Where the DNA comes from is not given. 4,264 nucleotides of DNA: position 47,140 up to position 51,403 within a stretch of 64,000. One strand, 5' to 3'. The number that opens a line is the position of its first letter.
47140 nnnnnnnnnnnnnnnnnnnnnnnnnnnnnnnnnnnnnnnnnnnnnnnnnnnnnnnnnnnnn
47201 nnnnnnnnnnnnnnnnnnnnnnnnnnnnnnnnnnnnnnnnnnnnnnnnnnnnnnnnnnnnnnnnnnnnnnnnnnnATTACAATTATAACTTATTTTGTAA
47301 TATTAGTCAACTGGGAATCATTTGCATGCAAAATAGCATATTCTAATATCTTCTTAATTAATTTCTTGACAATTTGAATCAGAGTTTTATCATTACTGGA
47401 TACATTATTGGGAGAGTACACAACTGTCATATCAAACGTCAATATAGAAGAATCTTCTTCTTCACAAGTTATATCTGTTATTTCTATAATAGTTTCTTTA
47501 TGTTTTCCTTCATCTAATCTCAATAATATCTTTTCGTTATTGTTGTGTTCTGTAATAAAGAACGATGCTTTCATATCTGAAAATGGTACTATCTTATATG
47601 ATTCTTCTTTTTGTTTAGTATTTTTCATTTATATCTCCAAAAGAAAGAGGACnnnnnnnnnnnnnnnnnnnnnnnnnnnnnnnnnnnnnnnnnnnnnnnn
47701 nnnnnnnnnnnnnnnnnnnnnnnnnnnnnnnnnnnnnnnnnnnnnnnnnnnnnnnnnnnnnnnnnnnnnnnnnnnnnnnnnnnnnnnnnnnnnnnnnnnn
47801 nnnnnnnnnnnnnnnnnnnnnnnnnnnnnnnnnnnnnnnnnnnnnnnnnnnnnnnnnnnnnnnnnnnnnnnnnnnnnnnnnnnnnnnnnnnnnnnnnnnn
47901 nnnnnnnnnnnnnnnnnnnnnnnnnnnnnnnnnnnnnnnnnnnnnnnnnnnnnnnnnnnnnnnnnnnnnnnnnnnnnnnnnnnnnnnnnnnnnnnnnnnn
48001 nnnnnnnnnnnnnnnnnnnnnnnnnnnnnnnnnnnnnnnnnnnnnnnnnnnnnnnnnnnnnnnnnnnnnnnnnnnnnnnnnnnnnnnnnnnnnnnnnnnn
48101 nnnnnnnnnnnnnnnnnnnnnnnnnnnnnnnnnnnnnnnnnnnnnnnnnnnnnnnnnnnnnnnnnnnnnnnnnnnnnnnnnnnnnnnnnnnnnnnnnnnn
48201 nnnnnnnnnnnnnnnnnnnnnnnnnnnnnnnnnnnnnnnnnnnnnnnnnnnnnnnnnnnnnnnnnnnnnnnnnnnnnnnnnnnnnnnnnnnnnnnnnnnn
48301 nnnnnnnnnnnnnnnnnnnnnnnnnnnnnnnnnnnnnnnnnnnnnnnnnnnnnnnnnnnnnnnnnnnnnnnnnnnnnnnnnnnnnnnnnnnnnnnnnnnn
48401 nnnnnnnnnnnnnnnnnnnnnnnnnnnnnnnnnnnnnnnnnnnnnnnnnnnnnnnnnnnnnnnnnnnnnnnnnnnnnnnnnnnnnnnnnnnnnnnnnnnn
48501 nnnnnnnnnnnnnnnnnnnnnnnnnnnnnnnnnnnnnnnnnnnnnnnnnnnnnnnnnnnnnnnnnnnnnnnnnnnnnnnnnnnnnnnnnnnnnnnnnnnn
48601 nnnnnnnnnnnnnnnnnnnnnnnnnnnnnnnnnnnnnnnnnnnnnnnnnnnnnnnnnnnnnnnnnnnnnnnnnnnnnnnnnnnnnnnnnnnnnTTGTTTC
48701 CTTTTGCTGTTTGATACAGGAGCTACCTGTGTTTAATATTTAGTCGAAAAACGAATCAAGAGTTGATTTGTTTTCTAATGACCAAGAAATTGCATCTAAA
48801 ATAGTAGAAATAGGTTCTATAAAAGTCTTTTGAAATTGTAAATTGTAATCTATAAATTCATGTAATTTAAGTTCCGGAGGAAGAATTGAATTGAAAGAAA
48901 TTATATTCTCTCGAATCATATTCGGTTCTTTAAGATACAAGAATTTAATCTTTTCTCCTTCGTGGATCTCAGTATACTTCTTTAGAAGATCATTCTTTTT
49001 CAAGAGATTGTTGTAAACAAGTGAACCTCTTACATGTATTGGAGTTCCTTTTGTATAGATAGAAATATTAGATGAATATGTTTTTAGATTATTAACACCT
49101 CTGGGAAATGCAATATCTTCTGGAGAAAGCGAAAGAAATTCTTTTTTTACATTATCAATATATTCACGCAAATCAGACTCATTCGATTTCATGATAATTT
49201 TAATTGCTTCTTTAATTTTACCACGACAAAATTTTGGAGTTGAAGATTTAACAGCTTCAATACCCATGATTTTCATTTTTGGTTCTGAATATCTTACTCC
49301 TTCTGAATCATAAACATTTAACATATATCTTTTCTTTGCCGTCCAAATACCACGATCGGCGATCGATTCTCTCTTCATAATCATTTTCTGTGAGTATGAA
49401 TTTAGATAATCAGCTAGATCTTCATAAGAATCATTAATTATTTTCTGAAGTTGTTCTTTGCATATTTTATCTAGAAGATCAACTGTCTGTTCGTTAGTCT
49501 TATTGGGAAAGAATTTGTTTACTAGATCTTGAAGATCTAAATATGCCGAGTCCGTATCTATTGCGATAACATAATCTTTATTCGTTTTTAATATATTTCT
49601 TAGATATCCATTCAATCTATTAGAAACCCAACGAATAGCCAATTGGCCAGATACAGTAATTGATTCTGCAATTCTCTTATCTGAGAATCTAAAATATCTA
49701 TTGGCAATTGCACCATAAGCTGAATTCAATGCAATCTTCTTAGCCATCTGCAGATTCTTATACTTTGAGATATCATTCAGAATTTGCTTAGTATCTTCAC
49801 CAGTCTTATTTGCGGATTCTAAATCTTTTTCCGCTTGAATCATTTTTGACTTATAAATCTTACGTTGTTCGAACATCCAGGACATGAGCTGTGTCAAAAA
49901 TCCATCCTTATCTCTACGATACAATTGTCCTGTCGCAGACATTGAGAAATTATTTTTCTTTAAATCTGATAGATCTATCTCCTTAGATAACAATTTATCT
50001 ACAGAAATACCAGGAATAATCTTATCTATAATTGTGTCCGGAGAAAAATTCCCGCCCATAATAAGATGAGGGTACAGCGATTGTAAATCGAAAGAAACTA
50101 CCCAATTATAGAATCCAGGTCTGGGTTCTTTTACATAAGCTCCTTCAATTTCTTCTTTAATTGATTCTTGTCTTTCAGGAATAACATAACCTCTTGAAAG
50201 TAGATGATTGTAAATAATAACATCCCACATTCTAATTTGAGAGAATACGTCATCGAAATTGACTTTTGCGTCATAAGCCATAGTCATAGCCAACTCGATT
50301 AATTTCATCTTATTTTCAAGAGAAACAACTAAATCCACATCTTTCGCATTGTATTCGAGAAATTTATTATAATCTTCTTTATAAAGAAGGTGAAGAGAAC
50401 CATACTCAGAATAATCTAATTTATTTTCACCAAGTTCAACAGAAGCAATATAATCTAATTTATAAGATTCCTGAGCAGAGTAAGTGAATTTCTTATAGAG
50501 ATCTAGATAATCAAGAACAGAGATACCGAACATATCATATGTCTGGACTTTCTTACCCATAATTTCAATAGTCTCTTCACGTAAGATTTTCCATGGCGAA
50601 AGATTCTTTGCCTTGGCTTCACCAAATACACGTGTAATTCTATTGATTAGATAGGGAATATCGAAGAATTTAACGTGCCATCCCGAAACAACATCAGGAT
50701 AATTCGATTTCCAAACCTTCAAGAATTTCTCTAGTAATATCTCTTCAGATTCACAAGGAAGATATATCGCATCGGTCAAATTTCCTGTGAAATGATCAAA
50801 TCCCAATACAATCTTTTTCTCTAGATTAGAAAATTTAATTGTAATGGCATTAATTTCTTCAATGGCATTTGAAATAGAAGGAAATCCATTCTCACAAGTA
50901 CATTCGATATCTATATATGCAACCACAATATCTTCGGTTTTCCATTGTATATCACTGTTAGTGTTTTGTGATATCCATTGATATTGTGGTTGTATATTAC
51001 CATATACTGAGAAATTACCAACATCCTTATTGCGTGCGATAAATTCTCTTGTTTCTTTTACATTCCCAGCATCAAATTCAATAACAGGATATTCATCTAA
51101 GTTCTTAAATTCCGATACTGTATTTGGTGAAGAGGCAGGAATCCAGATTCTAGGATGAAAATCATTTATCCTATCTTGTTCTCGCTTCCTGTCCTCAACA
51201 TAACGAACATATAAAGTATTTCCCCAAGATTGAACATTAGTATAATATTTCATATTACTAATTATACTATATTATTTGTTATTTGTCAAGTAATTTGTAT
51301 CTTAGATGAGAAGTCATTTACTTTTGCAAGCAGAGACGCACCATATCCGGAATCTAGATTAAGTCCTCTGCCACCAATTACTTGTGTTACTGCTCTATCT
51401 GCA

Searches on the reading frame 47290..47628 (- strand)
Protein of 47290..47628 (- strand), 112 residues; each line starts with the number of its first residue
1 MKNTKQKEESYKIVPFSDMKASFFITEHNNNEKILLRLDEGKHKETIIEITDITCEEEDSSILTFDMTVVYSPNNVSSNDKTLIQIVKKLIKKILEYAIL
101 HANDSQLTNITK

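Call 59: search_protein_families(library=pfam, proteins=[window:47290-47628:-], max_evalue=0.01)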
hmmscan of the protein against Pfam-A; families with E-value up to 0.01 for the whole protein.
window:47290-47628:- (112 aa): 1 family
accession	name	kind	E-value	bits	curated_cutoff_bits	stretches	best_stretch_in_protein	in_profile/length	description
PF12910.14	PHD_like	-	0.0066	16.9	27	1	31-107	36-109/141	Antitoxin of toxin-antitoxin, RelE / RelB, TA system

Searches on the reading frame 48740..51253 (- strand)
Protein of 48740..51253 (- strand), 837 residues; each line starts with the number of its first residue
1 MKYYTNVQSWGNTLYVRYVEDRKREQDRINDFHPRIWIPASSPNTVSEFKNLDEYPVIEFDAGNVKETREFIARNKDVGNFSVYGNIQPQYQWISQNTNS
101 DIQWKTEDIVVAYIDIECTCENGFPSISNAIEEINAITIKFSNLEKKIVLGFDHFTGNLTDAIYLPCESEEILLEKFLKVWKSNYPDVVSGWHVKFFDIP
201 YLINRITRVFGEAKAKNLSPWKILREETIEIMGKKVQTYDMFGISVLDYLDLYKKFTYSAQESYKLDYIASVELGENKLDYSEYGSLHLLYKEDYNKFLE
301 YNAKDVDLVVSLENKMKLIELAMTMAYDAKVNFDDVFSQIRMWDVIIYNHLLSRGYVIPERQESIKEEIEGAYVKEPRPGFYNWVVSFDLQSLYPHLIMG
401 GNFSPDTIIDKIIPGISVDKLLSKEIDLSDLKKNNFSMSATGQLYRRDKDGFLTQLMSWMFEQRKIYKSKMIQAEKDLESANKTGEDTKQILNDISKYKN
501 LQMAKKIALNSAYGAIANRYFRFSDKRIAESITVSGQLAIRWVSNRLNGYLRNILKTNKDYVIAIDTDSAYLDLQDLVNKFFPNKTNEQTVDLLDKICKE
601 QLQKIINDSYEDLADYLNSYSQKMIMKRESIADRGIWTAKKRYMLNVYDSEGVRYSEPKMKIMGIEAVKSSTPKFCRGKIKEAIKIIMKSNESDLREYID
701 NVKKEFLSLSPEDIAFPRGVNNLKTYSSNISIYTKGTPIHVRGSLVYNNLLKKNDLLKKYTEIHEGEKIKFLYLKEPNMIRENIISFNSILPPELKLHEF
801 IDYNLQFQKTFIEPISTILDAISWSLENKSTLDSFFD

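Call 10: search_protein_families(library=phrogs, proteins=[window:48740-51253:-])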
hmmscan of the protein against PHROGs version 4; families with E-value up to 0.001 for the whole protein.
window:48740-51253:- (837 aa): 7 families
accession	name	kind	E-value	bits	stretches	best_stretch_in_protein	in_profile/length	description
phrog_262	-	DNA, RNA and nucleotide metabolism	0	1039.5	1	1-837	7-852/856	DNA polymerase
phrog_2062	-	DNA, RNA and nucleotide metabolism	7.7e-141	471.1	1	1-484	2-495/502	DNA polymerase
phrog_1918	-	DNA, RNA and nucleotide metabolism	4.9e-136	454.7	1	488-837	25-381/382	DNA polymerase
phrog_27191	-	DNA, RNA and nucleotide metabolism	1.8e-18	68.1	1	499-573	40-115/230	DNA polymerase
phrog_2927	-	DNA, RNA and nucleotide metabolism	6.5e-14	52.3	2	544-691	381-532/710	DNA polymerase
phrog_1252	-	DNA, RNA and nucleotide metabolism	1.2e-05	25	1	494-563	397-461/663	DNA polymerase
phrog_15725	-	DNA, RNA and nucleotide metabolism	0.00085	20.4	0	424-482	91-149/159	DNA polymerase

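Call 35: search_dna_similar(query=window:48740-51253:-, collection=phages, mode=protein, max_rows=12)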
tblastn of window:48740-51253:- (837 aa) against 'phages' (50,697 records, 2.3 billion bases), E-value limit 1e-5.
Records with a match: 2682; places in all: 2804; records where one place covers at least 80% of the query: 2217.
Best place of each record, by identity: <60% 2682.
By first word of the organism name: Escherichia 676; Synechococcus 377; Klebsiella 334; Salmonella 201; Vibrio 136; Aeromonas 92; Shigella 89; Acinetobacter 73; Cyanophage 61; Enterobacter 59; and 70 more.
By host as written in the record: - 470; Escherichia coli 281; Klebsiella pneumoniae 115; Synechococcus 107; Synechococcus sp. 38; Aeromonas salmonicida 38; Escherichia coli O157:H7 38; Salmonella enterica 30; and 591 more.
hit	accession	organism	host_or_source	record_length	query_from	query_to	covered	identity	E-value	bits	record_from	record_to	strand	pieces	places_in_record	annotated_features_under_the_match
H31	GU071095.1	Synechococcus phage S-SM2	Synechococcus sp. WH8017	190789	1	836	100%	50.4%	0e+0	803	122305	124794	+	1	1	gp43: DNA polymerase | hypothetical protein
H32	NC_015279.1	Synechococcus phage S-SM2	Synechococcus sp. WH8017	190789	1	836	100%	50.4%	0e+0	803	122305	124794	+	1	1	gp43: DNA polymerase | hypothetical protein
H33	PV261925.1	Synechococcus phage RB11-B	Synechococcus sp. MW02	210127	1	836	100%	50.3%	0e+0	813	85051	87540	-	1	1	DNA polymerase | hypothetical protein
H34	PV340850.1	Synechococcus phage Sf-CH1b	Synechococcus sp. WH8102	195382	1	836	100%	50.3%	0e+0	806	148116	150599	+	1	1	DNA polymerase | DUF6561 domain-containing protein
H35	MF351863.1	Synechococcus phage Bellamy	Synechococcus str. WH8109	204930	1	836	100%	50.3%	0e+0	803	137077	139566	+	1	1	161: DNA polymerase | 160: hypothetical protein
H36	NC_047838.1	Synechococcus phage Bellamy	Synechococcus str. WH8109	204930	1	836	100%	50.3%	0e+0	803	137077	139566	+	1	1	161: DNA polymerase | 160: hypothetical protein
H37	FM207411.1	Synechococcus phage S-RSM4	-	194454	1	837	100%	50.1%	0e+0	800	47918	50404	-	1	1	g43: DNA Polymerase | hypothetical cyanophage protein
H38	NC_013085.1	Synechococcus phage S-RSM4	-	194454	1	837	100%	50.1%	0e+0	800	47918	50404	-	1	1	g43: DNA polymerase | hypothetical cyanophage protein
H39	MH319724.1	Marine virus AG-345-D19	single cell amplified by WGA-X; seawater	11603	1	836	100%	50.2%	0e+0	812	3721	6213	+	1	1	record has no annotation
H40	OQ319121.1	Synechococcus phage S-BM3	Synechococcus sp. WH 7803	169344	1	836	100%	50.2%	0e+0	803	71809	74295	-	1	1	DNA polymerase | hypothetical protein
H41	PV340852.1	Synechococcus phage Sf-CH5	Synechococcus sp. WH8102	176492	1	836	100%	50.1%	0e+0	795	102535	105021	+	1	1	DNA polymerase | hypothetical protein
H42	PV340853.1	Synechococcus phage Sf-CH8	Synechococcus sp. WH8102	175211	1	836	100%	50.1%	0e+0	795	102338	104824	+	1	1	DNA polymerase | hypothetical protein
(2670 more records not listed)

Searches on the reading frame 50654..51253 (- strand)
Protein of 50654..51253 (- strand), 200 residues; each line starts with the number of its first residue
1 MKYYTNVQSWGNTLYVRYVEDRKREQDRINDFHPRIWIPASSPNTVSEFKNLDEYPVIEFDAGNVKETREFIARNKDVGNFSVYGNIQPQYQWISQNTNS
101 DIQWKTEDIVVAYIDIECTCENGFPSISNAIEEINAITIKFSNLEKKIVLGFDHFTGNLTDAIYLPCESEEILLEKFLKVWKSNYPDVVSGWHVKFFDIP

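Call 76: find_related_loci(query=window:50654-51253:-, collection=viral_contigs, flank=1500)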
Query window:50654-51253:- (200 aa) in viral_contigs; peptide patterns used: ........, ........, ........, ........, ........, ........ (x = any residue, [..] = any of these).
17 stretches matched a pattern; 15 encode a relative of the query (tblastn E <= 1e-3); 15 distinct loci.
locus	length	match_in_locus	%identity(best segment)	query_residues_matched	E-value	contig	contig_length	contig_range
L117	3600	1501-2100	99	1-200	7e-138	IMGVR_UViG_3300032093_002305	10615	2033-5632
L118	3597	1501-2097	79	2-200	1e-112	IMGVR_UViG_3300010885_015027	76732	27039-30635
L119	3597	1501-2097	79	2-200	1e-112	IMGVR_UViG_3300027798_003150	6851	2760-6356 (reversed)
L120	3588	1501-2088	78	5-200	8e-108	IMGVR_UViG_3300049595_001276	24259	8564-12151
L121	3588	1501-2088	77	5-200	2e-107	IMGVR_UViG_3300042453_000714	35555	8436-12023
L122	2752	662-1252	38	1-200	1e-40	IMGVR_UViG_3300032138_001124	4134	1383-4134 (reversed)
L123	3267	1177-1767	37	1-200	2e-39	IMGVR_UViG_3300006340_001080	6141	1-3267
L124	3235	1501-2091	37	1-200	1e-39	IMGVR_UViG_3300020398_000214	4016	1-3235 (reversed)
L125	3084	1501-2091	36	1-200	1e-35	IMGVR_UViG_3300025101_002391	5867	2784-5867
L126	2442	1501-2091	35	1-200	3e-35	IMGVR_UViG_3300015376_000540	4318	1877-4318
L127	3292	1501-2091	37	1-200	2e-35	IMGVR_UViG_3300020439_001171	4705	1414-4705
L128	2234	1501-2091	35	1-200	6e-35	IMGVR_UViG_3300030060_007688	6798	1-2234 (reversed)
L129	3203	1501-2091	35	1-200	2e-34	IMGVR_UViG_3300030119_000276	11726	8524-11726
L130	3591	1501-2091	35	1-200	2e-34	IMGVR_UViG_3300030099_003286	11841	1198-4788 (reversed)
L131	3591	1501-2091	35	1-200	2e-34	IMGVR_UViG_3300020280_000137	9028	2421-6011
